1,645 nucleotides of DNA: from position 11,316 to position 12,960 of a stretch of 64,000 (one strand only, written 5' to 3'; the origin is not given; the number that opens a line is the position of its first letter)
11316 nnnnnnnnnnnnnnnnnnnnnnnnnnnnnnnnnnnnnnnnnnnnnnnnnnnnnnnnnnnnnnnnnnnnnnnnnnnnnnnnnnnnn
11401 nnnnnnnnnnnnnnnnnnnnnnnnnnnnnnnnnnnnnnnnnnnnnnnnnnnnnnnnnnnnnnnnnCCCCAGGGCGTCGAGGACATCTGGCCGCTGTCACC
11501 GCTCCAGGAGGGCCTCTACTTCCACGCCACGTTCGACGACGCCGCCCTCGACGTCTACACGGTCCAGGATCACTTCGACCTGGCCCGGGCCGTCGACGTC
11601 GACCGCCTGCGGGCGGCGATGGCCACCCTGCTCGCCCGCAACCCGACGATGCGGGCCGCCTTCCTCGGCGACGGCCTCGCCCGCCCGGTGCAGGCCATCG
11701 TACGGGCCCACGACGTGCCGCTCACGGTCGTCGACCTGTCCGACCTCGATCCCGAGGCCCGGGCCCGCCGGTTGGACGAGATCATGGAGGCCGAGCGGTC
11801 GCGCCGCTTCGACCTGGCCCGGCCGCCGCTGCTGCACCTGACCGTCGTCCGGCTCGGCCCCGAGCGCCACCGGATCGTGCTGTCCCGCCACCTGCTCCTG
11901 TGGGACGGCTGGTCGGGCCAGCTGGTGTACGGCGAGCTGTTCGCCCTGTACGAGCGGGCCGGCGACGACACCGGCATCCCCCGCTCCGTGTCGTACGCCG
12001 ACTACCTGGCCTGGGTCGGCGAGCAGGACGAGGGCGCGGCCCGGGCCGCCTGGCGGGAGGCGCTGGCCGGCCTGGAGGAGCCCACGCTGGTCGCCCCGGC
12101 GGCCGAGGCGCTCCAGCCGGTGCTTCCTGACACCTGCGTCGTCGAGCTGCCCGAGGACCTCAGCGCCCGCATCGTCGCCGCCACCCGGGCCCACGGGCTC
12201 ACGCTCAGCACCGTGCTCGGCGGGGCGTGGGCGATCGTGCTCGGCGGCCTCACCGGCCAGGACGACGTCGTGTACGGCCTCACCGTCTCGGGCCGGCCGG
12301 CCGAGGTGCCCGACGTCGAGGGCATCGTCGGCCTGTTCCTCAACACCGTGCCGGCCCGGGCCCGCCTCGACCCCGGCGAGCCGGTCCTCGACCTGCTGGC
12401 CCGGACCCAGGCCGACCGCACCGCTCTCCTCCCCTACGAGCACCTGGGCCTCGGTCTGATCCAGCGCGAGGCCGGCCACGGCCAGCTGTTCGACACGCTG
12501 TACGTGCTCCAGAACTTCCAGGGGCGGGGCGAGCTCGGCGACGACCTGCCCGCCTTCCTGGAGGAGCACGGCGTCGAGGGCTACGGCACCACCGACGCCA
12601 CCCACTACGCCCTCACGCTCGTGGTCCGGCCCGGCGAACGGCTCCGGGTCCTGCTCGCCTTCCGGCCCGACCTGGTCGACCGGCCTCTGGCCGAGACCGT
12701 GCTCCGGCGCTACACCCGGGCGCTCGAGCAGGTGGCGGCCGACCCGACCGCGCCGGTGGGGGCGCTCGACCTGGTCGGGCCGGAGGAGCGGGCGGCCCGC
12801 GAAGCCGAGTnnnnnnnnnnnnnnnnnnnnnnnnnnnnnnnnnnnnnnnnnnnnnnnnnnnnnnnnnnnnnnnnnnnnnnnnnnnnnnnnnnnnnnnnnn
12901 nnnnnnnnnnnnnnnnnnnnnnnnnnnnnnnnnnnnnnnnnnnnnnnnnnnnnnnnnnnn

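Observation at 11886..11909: C3 lacks the second (catalytic) histidine: HHxxxDG reads HLLLWDG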

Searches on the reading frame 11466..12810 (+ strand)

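Call 7: search_solved_structures(query=window:11466-12810:+, max_evalue=1e-10, show_alignments=3)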
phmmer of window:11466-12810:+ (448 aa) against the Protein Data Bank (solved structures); distinct sequences matched with E-value up to 1e-10: 36.
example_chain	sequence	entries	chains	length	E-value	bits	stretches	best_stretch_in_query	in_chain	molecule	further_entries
9lcq_A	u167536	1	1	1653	8.2e-60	206.3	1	4-442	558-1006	PvdL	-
9up2_A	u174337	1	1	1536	1.2e-59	205.7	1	4-442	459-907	PvdL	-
9lcp_A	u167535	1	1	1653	1.4e-59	205.5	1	4-442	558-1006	PvdL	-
9lco_A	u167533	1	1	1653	1.4e-59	205.5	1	4-442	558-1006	PvdL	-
8hlk_A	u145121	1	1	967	1.1e-56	195.9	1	3-441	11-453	Microcystin synthetase B (Fragment)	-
9rde_A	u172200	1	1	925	2.3e-55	191.6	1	4-424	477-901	Bacitracin synthase 3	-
8f7f_A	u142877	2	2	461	3.8e-53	184.3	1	4-435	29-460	Surfactin synthetase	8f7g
8f7h_A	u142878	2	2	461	5.1e-53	183.9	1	4-435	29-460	Surfactin synthetase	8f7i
2vsq_A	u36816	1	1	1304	1.5e-52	182.3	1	4-442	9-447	SURFACTIN SYNTHETASE SUBUNIT 3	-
9bfd_B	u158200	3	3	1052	8.4e-49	170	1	3-424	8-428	Tyrocidine synthase 2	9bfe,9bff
8jbr_A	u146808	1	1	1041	2.4e-28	102.6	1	1-351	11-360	McyA protein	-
7r9x_A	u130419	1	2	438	2.5e-28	102.5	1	1-433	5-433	AmbE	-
6oyf_A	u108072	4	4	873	2.9e-26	95.7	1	9-319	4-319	Txo1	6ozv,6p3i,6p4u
6p1j_A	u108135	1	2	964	5.6e-26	94.8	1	6-442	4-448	Txo2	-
5u89_A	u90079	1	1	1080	1.2e-22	83.8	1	9-443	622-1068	Amino acid adenylation domain protein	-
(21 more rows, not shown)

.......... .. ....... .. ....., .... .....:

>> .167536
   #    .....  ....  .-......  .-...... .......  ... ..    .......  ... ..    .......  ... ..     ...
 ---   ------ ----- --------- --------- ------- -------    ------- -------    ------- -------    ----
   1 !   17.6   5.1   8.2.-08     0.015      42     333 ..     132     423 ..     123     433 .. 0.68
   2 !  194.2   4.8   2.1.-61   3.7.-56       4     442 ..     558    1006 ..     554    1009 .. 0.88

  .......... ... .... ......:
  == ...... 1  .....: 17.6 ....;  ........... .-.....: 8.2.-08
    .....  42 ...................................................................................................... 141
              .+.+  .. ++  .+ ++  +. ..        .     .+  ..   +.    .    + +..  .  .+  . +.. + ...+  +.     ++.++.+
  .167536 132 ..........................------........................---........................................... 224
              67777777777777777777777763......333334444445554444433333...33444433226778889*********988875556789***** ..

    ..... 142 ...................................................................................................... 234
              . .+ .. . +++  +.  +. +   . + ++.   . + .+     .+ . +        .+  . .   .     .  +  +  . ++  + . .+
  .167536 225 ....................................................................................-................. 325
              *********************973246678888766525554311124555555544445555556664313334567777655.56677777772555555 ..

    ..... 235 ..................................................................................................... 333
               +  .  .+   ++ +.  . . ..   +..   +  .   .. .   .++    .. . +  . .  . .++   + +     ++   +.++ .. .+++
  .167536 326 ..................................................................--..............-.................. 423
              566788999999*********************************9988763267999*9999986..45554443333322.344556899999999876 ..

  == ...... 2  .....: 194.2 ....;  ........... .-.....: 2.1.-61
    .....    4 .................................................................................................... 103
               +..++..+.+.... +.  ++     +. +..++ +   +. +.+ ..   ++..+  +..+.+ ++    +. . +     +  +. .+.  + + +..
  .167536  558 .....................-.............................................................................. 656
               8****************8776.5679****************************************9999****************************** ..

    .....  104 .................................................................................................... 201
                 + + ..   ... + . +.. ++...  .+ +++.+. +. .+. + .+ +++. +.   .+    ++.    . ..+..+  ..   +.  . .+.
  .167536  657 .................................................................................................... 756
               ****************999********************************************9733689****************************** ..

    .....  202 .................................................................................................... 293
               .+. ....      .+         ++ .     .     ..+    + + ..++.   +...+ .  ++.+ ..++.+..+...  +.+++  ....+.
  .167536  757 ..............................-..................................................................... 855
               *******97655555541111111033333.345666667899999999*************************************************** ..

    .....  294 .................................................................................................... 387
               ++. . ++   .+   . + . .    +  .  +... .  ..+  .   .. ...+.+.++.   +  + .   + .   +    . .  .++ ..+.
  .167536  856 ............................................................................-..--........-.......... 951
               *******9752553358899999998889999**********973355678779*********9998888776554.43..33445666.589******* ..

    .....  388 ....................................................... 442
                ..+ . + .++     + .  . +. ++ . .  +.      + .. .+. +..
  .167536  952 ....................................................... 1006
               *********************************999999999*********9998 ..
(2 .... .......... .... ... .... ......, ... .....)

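Call 8: find_homologous_proteins(query=window:11466-12810:+, max_evalue=1e-30)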
Query window:11466-12810:+ (448 aa): 178 proteins with E <= 1e-30 among 8000 candidates; the best 120 are listed.
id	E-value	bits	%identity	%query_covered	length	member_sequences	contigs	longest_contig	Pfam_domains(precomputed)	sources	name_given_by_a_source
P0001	1.0e-168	580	65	93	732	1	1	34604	PF00668.26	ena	-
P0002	3.0e-141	490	54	99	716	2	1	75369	PF00668.26,PF00501.35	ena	-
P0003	3.7e-140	486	56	99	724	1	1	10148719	PF00668.26,PF00501.35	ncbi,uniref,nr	ncbi:hypothetical protein Psuf_088280 [Phytohabitans suffuscus]|uniref:Uncharacterized protein n=1 T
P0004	6.4e-137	475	52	100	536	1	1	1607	PF00668.26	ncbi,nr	ncbi:MAG: non-ribosomal peptide synthetase, partial [Actinomadura rubrobrunea]|nr:non-ribosomal pept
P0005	5.4e-118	413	49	98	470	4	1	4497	PF00668.26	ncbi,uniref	ncbi:condensation domain-containing protein, partial [Streptomyces rimosus]|uniref:condensation doma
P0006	3.7e-116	407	48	98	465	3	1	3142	PF00668.26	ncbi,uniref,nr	ncbi:condensation domain-containing protein [Streptomyces bicolor]|uniref:condensation domain-contai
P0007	9.5e-115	402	46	99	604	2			PF00668.26,PF00501.35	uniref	uniref:condensation domain-containing protein n=1 Tax=Streptomyces sp. KL118A TaxID=3045153 RepID=UP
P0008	8.4e-114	399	47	98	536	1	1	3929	PF00668.26,PF00501.35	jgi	jgi:Condensation domain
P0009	1.6e-113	398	47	99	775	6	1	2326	PF00668.26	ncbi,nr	ncbi:MAG TPA: condensation domain-containing protein, partial [Burkholderiaceae bacterium]|nr:conden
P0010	1.6e-113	398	53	86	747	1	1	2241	PF00668.26,PF00501.35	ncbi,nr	ncbi:MAG TPA: condensation domain-containing protein, partial [Pilimelia sp.]|nr:condensation domain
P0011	1.6e-113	398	49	93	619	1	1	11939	PF00668.26,PF00501.35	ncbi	-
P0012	1.7e-112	395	47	99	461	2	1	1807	PF00668.26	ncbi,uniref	ncbi:condensation domain-containing protein, partial [Actinomadura keratinilytica]|uniref:condensati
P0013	6.5e-112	393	45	98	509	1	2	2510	PF00668.26,PF00501.35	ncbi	ncbi:condensation domain-containing protein, partial [Streptomyces chlorus]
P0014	7.2e-112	393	47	98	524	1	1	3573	PF00668.26,PF00501.35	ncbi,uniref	ncbi:condensation domain-containing protein, partial [Streptomyces sp. NPDC041068]|uniref:condensati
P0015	9.3e-112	392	45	98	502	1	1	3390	PF00668.26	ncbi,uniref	ncbi:condensation domain-containing protein, partial [Streptomyces olivaceus]|uniref:condensation do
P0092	2.6e-94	335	46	92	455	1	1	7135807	PF00668.26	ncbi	ncbi:condensation domain-containing protein [Pseudonocardia benzenivorans]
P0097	1.0e-91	326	45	94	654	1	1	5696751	PF00668.26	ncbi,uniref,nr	ncbi:hypothetical protein MANY_00090 [Mycolicibacterium anyangense]|uniref:Condensation domain-conta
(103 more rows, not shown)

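Call 18: find_related_loci(query=window:11466-12810:+, collection=genome_contigs, flank=10000)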
Query window:11466-12810:+ (448 aa) in genome_contigs; peptide patterns used: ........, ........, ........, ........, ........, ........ (x = any residue, [..] = any of these).
46 stretches matched a pattern; 2 encode a relative of the query (tblastn E <= 1e-3); 2 distinct loci.
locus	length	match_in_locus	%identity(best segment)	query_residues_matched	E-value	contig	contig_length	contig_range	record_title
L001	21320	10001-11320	57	1-442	6e-144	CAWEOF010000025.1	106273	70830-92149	MAG: uncultured Actinomycetes bacterium isolate MFD02581.bin.2.156 genome assembly, contig: contig_4106, whole genome sh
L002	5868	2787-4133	29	7-442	5e-24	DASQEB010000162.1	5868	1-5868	MAG TPA_asm: Thermoanaerobaculia bacterium isolate SMAG_U11742 k141_1136016, whole genome shotgun sequence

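Call 19: find_encoding_contigs(protein=P0001, flank=10000, max_places=3)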
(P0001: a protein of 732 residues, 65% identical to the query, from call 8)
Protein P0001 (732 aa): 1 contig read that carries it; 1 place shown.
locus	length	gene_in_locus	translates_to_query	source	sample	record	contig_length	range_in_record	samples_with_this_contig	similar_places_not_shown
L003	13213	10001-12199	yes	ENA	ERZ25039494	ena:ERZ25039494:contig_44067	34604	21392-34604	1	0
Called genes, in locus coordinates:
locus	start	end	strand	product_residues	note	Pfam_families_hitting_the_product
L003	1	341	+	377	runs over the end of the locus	PF00109:ketoacyl-synt, PF02801:Ketoacyl-synt_C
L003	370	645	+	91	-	PF00550:PP-binding (weak)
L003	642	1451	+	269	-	PF00698:Acyl_transf_1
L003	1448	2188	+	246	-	PF00106:adh_short, PF01370:Epimerase, PF08659:KR (weak), PF13561:adh_short_C2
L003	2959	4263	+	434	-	PF00668:Condensation, PF00501:AMP-binding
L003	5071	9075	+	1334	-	PF00550:PP-binding, PF00668:Condensation, PF00501:AMP-binding, PF13193:AMP-binding_C, PF00550:PP-binding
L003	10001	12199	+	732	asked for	PF00668:Condensation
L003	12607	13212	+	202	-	?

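Call 20: find_encoding_contigs(protein=P0003, flank=10000, max_places=2)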
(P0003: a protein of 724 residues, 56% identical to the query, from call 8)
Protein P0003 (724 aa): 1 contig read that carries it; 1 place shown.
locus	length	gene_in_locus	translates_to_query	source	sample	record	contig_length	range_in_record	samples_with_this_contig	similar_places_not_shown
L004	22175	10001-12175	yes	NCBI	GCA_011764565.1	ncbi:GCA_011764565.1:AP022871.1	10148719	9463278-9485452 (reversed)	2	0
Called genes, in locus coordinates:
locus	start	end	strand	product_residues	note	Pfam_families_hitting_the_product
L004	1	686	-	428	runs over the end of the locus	PF13384:HTH_23 (faint), PF00196:GerE, PF08281:Sigma70_r4_2 (faint), PF13518:HTH_28 (faint), PF00196:GerE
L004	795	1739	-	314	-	PF00551:Formyl_trans_N, PF02911:Formyl_trans_C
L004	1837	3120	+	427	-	PF13434:Lys_Orn_oxgnase, PF13454:NAD_binding_9 (faint), PF07992:Pyr_redox_2 (weak), PF13738:Pyr_redox_3 (faint)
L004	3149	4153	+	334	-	PF01497:Peripla_BP_2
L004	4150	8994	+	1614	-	-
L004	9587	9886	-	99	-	-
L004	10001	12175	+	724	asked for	PF00668:Condensation, PF00501:AMP-binding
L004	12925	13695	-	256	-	-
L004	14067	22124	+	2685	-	PF00550:PP-binding, PF00668:Condensation, PF00501:AMP-binding, PF13193:AMP-binding_C, PF00550:PP-binding, PF00668:Condensation, PF00501:AMP-binding, PF13193:AMP-binding_C, +2 more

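Call 35: find_encoding_contigs(protein=P0002, flank=10000, max_places=1)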
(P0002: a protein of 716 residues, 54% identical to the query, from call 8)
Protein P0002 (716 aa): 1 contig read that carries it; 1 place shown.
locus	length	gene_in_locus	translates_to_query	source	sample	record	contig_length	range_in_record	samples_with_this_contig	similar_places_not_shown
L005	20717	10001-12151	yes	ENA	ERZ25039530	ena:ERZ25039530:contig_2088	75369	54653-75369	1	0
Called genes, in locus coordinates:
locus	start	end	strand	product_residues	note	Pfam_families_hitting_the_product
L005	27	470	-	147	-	PF13396:PLDc_N (weak), PF09851:SHOCT (weak)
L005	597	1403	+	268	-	-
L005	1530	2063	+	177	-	-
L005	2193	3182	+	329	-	-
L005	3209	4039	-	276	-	PF14145:YrhK (faint)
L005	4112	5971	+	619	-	PF07730:HisKA_3, PF02518:HATPase_c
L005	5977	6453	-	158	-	-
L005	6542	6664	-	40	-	-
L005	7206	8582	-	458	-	PF00884:Sulfatase, PF16347:SGSH_C (faint)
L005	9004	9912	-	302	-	-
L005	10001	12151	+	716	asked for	PF00668:Condensation, PF00501:AMP-binding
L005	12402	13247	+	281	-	-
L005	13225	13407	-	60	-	-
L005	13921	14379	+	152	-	PF00975:Thioesterase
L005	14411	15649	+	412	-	PF00664:ABC_membrane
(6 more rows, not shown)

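Call 36: find_encoding_contigs(protein=P0092, flank=10000, max_places=1)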
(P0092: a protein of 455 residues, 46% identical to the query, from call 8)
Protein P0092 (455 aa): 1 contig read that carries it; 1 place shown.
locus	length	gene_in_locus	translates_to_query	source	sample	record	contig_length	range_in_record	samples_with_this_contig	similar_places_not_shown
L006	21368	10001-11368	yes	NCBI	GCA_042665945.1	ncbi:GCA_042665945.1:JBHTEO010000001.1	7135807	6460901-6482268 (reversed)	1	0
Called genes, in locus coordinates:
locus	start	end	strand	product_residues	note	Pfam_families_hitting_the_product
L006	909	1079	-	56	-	-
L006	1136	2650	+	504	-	PF00668:Condensation, PF00501:AMP-binding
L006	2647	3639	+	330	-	PF00501:AMP-binding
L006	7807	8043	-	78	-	-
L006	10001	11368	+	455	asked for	PF00668:Condensation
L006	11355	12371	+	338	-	PF00501:AMP-binding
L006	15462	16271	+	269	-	PF13193:AMP-binding_C, PF00550:PP-binding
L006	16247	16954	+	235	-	PF00975:Thioesterase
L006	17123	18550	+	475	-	PF00070:Pyr_redox (faint), PF00890:FAD_binding_2 (faint), PF01266:DAO (faint), PF01494:FAD_binding_3, PF07992:Pyr_redox_2 (faint), PF21274:Rng_hyd_C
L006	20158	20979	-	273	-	PF03476:MOSC_N, PF03473:MOSC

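Call 37: find_encoding_contigs(protein=P0097, flank=10000, max_places=1)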
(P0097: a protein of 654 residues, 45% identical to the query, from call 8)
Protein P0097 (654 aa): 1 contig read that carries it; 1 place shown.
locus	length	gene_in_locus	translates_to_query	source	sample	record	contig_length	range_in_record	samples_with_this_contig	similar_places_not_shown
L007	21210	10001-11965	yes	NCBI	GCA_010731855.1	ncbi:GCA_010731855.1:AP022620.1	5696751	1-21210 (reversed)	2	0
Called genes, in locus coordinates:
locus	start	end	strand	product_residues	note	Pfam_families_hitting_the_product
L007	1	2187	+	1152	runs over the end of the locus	PF00668:Condensation, PF00501:AMP-binding, PF13193:AMP-binding_C, PF00550:PP-binding, PF00668:Condensation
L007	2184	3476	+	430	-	PF00668:Condensation, PF00501:AMP-binding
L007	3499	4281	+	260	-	PF00501:AMP-binding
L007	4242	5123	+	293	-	PF13193:AMP-binding_C (faint), PF00550:PP-binding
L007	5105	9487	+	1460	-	PF00668:Condensation, PF00501:AMP-binding, PF13193:AMP-binding_C, PF00550:PP-binding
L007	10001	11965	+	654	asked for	PF00668:Condensation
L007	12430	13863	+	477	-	PF00501:AMP-binding, PF13193:AMP-binding_C, PF00550:PP-binding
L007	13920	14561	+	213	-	PF00668:Condensation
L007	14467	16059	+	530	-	PF00668:Condensation, PF00501:AMP-binding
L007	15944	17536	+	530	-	PF00501:AMP-binding (weak), PF13193:AMP-binding_C, PF00550:PP-binding, PF00975:Thioesterase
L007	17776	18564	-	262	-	PF01497:Peripla_BP_2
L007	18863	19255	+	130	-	PF02261:Asp_decarbox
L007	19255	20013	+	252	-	PF13434:Lys_Orn_oxgnase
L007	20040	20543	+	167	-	PF13434:Lys_Orn_oxgnase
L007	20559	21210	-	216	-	?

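Call 58: search_protein_families(library=ncbifam, proteins=[window:11466-12810:+], max_evalue=0.001)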
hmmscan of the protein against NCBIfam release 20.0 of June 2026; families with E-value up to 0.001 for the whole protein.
window:11466-12810:+ (448 aa): 4 families
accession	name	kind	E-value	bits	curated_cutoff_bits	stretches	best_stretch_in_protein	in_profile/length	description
NF004282.0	PRK05691.1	subfamily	3.5e-63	212.5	4090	1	4-442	3254-3702/4334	non-ribosomal peptide synthase/polyketide synthase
NF041803.1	NRPS_SolG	exception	3.4e-29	101.1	2200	1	4-389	108-489/1163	solanimycin non-ribosomal peptide synthetase SolG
NF038078.1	NRPS_MxcG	equivalog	1.6e-17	62.1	2300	1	5-318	2-312/1442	myxochelin non-ribosomal peptide synthetase MxcG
NF047350.1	aureusi_NRPS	equivalog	1.9e-12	45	2500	1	7-351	994-1330/2373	aureusimine non-ribosomal peptide synthetase AusA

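Call 75: predict_structure(alignment_id=A1)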
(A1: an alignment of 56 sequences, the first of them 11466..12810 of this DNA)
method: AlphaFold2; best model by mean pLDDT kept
length: 448 residues; sequences in the alignment: 56
mean_pLDDT: 93.0   pTM: 0.90
mean pLDDT of the five models: 93.0, 92.2, 91.7, 89.5, 89.1
residues with pLDDT >= 90: 377; 70-90: 56; 50-70: 10; < 50: 5
segments of 3 or more residues with pLDDT < 50: 353-357
pLDDT, mean of each block of 10 residues (from residue 1): 88 92 84 95 97 96 95 95 91 97 96 93 97 97 94 93 96 91 96 98 96 75 96 98 98 98 97 92 94 96 98 98 95 95 94 51 83 87 95 95 95 97 98 92 88
secondary structure, 60 per line:
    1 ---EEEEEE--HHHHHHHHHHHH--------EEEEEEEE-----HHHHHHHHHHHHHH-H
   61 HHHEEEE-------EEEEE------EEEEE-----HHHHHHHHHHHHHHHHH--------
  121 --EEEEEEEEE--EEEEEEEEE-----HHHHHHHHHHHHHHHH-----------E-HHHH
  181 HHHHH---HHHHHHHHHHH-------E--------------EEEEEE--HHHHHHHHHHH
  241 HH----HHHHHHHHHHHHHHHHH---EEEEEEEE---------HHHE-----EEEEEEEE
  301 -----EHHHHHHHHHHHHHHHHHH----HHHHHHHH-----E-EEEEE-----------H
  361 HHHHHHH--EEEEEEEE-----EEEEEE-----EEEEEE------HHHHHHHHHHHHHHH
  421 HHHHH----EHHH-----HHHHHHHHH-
elements in order: E4-9 H12-23 E32-39 H45-58 H60-63 E64-67 E75-79 E86-90 H96-112 E123-131 E134-142 H148-163 H177-185 H189-199 E222-227 H230-242 H247-263 E267-274 E293-300 H307-324 H329-336 E344-348 H360-367 E370-377 E383-388 E394-399 H406-425 H439-447
